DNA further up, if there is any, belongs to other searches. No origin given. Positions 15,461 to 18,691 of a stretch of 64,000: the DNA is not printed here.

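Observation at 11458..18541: Enlarged MoxR-like AAA+ / unknown / transglutaminase-like three-gene cluster between recG and tyrS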

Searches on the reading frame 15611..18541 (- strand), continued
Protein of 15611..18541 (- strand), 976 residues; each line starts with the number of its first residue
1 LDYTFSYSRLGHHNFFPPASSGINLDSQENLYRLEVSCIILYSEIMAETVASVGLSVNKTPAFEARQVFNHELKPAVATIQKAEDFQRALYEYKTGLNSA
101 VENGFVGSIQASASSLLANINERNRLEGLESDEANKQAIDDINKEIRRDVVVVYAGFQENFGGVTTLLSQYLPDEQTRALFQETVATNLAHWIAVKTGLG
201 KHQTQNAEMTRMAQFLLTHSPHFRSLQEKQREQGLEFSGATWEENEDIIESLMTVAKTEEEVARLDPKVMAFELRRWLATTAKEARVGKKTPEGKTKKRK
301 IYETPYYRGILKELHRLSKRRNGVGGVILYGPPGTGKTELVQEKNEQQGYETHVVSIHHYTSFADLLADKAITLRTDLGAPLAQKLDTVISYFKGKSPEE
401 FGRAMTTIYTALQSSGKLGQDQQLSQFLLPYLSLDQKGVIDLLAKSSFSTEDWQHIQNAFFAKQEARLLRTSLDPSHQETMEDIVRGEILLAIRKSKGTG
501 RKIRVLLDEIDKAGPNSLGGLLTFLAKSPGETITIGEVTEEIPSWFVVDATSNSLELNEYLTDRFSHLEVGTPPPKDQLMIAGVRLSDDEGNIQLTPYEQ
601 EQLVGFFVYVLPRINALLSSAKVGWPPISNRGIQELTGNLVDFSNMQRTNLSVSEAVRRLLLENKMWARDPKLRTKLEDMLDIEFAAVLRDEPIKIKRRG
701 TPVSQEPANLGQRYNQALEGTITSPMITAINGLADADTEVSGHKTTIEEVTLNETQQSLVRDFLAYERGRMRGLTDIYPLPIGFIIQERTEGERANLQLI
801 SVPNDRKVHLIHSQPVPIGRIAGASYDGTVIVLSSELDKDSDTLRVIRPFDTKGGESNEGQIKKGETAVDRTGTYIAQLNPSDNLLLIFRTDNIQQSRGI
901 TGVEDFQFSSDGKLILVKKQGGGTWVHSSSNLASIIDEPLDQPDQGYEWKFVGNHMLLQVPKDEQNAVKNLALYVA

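Call 52: fold_search(model_id=the predicted structure, library=pdb)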
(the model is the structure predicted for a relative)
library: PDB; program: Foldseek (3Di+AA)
matches with E <= 10: 1525; with E <= 0.001: 246
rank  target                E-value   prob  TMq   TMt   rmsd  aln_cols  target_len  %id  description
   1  7mq8_LS               8.8e-06  1.00  0.16  0.29   6.2       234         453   14  Cryo-EM structure of the human SSU processome, state pre-A1 (released 2021-09-22)
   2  5juy_B                9.2e-06  1.00  0.16  0.13  27.1      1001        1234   11  Active human apoptosome with procaspase-9 (released 2016-10-19)
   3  5mzh_B                2.2e-05  1.00  0.13  0.25   9.4       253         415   11  Crystal structure of ODA16 from Chlamydomonas reinhardtii (released 2017-03-22)
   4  5juy_A                2.2e-05  1.00  0.16  0.14  24.8       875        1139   12  Active human apoptosome with procaspase-9 (released 2016-10-19)
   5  4av8                  3.6e-05  1.00  0.15  0.37   9.4       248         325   15  Kluyveromyces lactis Hsv2 complete loop 6CD (released 2012-06-13)
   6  5mzh_A                3.6e-05  1.00  0.15  0.29   7.2       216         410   12  Crystal structure of ODA16 from Chlamydomonas reinhardtii (released 2017-03-22)
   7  4av9                  4.2e-05  1.00  0.15  0.36   9.3       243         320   14  Kluyveromyces lactis Hsv2 (released 2012-06-13)
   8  9rpv_Rg               6.2e-05  1.00  0.14  0.31   7.7       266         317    9  Structure of the ZAK-bound human disome (released 2025-12-10)
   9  6rxt_UR               6.5e-05  1.00  0.15  0.28  32.9       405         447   12  Cryo-EM structure of the 90S pre-ribosome (Kre33-Noc4) from Chaetomium thermophilum, state A (released 2019-08-14)
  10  9ijj_R                7.4e-05  1.00  0.12  0.20  12.3       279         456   12  In situ structure of the central apparatus in mouse sperm axoneme. (released 2025-06-04)
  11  4exv                  8.8e-05  1.00  0.14  0.35  10.0       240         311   15  Structure of Kluyveromyces lactis Hsv2p (released 2012-07-04)
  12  7apx_E                1.0e-04  1.00  0.15  0.33   6.8       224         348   10  yeast THO-Sub2 complex (released 2020-12-02)
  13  8y6q_K                1.1e-04  0.99  0.17  0.16  24.5       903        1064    9  Structure of the Dark/Dronc complex (released 2024-08-07)
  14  9bln_U                1.1e-04  1.00  0.14  0.21   6.0       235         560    7  The structure of human Pdcd4 bound to the 40S-eIF4A-eIF3-eIF1 complex (released 2024-09-04)
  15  8y6p                  1.2e-04  0.60  0.09  0.08  31.5       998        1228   11  Structure of the auto-inhibited Dark monomer (released 2024-04-10)
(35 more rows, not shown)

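Call 53: list_cluster_members(proteins=[P0027, P0028, P0033, P0035, P0036, P0038, P0040, P0043, P0016, P0047])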
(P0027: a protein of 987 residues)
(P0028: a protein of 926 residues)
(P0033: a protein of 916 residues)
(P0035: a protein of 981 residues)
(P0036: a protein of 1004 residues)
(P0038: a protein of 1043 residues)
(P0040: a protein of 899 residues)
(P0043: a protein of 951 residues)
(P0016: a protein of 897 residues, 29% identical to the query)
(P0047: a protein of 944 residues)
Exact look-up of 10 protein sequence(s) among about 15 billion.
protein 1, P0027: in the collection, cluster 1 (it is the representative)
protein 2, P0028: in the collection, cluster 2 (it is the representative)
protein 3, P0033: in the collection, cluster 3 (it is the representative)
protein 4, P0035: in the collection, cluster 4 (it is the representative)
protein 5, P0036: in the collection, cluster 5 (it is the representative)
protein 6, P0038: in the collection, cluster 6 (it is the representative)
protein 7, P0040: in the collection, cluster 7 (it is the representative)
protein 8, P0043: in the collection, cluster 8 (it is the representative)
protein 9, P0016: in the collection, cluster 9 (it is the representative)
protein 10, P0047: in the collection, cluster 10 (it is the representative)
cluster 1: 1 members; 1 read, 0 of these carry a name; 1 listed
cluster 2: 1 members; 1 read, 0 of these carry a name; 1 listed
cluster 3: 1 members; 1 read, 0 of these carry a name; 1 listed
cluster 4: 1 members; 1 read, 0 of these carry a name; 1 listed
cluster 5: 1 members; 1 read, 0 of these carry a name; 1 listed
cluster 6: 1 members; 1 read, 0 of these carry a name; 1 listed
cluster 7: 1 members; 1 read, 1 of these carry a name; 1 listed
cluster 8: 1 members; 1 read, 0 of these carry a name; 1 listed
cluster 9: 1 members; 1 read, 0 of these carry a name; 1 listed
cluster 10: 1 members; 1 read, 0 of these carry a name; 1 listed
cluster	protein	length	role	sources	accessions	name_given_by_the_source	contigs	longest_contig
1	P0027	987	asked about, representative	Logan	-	-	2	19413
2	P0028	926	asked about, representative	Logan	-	-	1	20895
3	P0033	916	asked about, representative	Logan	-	-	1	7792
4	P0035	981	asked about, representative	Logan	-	-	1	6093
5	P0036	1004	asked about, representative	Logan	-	-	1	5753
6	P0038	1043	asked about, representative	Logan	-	-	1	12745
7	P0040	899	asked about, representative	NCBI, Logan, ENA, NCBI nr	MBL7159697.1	hypothetical protein ISS85_04425 [Candidatus Microgenomates bacterium] | hypothetical protein [Candidatus Microgenomates bacterium]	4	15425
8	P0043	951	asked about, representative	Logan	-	-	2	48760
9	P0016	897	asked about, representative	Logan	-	-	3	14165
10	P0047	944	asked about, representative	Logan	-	-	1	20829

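Call 54: find_encoding_contigs(protein=P0004, flank=10000, max_places=1)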
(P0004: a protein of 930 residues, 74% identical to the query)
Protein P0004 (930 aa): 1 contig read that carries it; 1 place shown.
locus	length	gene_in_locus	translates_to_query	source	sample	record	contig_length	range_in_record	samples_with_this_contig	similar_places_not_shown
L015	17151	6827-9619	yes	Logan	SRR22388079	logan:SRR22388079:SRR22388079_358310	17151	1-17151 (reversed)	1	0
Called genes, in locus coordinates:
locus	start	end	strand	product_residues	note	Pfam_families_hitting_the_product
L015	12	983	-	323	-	-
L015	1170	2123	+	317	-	PF02729:OTCace_N, PF00185:OTCace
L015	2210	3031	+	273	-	PF00215:OMPdecase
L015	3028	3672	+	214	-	PF00156:Pribosyltran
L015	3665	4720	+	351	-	PF01979:Amidohydro_1, PF12890:DHOase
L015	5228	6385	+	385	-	PF01180:DHO_dh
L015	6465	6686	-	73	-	-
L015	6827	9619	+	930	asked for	PF13191:AAA_16 (faint), PF07728:AAA_5 (faint)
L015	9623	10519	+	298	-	-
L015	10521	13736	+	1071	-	PF01841:Transglut_core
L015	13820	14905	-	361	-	PF06723:MreB_Mbl, PF00022:Actin (weak), PF25216:Volactin, PF00012:HSP70, PF11104:PilM_2 (faint), PF14450:FtsA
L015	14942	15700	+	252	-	-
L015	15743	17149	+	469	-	?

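Call 55: find_encoding_contigs(protein=P0012, flank=10000, max_places=1)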
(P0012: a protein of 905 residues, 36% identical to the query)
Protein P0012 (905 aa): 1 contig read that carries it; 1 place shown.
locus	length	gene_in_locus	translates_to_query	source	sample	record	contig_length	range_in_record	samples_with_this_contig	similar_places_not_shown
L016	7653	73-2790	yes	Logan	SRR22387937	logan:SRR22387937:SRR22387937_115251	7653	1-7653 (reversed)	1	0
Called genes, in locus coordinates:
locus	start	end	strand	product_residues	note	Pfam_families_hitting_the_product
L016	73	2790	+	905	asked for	PF07728:AAA_5 (faint)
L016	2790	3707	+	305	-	-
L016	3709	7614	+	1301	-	PF01841:Transglut_core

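Call 59: search_protein_families(library=pfam, alignment_id=A5, max_evalue=0.01)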
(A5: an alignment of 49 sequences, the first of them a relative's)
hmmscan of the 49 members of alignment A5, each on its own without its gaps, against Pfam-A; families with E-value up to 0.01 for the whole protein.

A. member 1, P0001 (931 aa): 5 families
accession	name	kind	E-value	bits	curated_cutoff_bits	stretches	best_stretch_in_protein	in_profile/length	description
PF07728.20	AAA_5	-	2e-07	31.6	22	1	281-322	1-43/139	AAA domain (dynein-related subfamily)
PF13191.12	AAA_16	-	2.1e-06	28.7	32.6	1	270-378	13-113/167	AAA ATPase domain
PF13401.12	AAA_22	-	4.8e-05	24.1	27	1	280-335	6-64/130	AAA domain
PF00004.35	AAA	-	0.00024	22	21.2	0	282-311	1-30/131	ATPase family associated with various cellular activities (AAA)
PF07726.17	AAA_3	-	0.0013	19.1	27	0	460-512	66-115/131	ATPase family associated with various cellular activities (AAA)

B. families by the number of members that match (of 49 scanned): 16 families
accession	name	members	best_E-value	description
PF07728.20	AAA_5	48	1.4e-11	AAA domain (dynein-related subfamily)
PF13191.12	AAA_16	26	2.1e-06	AAA ATPase domain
PF00004.35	AAA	20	1.5e-06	ATPase family associated with various cellular activities (AAA)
PF13401.12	AAA_22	20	2.2e-05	AAA domain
PF13238.12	AAA_18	7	6.1e-06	AAA domain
PF05496.18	RuvB_N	4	0.00038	Holliday junction DNA helicase RuvB P-loop domain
PF01637.24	ATPase_2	3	0.0019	ATPase domain predominantly from Archaea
PF13086.12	AAA_11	2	0.0045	AAA domain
PF13521.12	AAA_28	1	0.00093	AAA domain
PF07726.17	AAA_3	1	0.0013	ATPase family associated with various cellular activities (AAA)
PF24506.1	KNTC1_N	1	0.0017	KNTC1, N-terminal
PF24883.2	NPHP3_N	1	0.0023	Nephrocystin 3, N-terminal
PF00017.30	SH2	1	0.0043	SH2 domain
PF12774.13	AAA_6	1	0.0061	Hydrolytic ATP binding site of dynein motor region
PF25201.1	nSTAND6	1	0.0062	Novel STAND NTPase 6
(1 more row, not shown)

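Call 85: list_cluster_members(proteins=[P0061, P0062, P0063, P0064, P0065, P0066, P0067, P0068, P0069, P0071])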
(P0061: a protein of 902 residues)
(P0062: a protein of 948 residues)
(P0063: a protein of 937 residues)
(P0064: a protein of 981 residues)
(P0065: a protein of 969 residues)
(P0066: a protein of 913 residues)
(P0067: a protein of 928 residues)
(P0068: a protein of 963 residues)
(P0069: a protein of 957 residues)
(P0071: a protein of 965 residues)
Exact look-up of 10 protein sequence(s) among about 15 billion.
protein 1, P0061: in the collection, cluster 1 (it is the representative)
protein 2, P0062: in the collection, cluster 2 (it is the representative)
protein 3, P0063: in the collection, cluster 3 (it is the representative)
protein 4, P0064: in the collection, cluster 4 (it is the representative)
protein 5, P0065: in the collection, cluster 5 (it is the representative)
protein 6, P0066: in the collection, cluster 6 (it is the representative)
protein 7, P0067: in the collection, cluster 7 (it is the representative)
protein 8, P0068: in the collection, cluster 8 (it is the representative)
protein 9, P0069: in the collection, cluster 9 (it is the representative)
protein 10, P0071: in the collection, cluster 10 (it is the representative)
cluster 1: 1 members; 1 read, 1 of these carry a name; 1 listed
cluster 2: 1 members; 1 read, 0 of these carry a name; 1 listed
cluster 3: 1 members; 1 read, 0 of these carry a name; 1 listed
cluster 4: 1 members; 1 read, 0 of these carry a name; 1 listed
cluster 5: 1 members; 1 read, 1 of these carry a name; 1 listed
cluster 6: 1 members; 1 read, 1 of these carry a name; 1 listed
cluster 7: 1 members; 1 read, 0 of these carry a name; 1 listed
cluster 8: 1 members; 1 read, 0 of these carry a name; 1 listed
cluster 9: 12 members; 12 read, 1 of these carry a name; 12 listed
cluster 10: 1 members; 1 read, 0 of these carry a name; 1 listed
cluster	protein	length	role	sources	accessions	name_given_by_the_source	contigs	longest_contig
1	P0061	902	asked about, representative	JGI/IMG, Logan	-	MoxR-like ATPase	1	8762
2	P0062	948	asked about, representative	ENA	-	-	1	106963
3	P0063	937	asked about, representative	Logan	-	-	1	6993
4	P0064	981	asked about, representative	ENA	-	-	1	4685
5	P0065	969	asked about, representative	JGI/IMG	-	MoxR-like ATPase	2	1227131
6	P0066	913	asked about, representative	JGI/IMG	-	MoxR-like ATPase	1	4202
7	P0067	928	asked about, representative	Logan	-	-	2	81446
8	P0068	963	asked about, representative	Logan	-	-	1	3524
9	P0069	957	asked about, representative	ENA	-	-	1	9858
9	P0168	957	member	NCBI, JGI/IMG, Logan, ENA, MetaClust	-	\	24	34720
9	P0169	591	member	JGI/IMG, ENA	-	-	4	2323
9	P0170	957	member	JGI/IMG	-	-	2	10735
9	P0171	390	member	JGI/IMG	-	-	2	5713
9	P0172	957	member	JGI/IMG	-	-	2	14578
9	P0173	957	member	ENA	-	-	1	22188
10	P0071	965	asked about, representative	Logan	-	-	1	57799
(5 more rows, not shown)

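Call 86: list_cluster_members(proteins=[P0029, P0037, P0041, P0044, P0050, P0052, P0054, P0056, P0058, P0060])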
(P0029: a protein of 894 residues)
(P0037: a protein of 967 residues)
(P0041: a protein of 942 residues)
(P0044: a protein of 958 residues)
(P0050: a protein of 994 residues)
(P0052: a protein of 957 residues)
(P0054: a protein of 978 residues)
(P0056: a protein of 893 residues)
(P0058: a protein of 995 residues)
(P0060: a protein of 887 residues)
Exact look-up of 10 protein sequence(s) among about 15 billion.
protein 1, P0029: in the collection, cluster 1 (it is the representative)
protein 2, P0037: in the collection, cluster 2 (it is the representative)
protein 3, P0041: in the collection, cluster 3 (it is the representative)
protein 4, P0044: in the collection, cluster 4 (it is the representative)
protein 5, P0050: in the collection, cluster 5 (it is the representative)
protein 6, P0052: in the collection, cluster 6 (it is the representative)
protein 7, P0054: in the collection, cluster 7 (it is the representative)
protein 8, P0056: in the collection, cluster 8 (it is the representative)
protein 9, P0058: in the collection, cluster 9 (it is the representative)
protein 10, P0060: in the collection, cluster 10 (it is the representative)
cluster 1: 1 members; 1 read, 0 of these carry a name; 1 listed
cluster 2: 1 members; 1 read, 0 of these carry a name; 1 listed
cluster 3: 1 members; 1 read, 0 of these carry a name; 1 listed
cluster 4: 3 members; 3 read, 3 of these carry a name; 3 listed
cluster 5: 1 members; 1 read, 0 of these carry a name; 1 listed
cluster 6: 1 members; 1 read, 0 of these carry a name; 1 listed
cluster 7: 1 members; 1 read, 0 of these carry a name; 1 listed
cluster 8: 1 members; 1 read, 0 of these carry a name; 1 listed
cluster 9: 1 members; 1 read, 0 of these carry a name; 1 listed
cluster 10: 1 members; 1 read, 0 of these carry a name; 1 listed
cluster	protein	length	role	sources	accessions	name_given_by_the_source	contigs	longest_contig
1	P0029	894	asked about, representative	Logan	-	-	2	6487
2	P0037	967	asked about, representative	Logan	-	-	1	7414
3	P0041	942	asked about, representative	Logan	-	-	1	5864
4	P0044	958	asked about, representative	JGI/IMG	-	MoxR-like ATPase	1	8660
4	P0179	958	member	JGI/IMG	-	hypothetical protein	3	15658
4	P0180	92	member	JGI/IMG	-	hypothetical protein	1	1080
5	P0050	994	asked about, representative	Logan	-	-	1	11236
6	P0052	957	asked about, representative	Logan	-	-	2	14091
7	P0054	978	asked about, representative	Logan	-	-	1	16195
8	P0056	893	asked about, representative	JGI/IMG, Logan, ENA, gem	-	-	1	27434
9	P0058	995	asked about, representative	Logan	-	-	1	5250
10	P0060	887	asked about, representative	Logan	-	-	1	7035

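Call 88: find_related_loci(query=A6, collection=genome_contigs, flank=9000)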
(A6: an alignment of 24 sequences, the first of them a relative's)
Query A6 (957 aa) in genome_contigs; peptide patterns used: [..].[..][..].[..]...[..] (x = any residue, [..] = any of these).
599 stretches matched a pattern (row limit reached: there are more); 2 encode a relative of the query (tblastn E <= 1e-3); 2 distinct loci.
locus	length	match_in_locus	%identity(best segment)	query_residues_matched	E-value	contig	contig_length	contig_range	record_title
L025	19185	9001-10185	28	228-649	1e-42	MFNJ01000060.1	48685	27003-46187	MAG: Candidatus Levybacteria bacterium RIFCSPHIGHO2_01_FULL_36_15 rifcsphigho2_01_scaffold_998, whole genome shotgun seq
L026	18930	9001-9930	25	253-598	2e-21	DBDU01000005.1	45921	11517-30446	MAG TPA_asm: Patescibacteria group bacterium UBA924 UBA924_contig_530, whole genome shotgun sequence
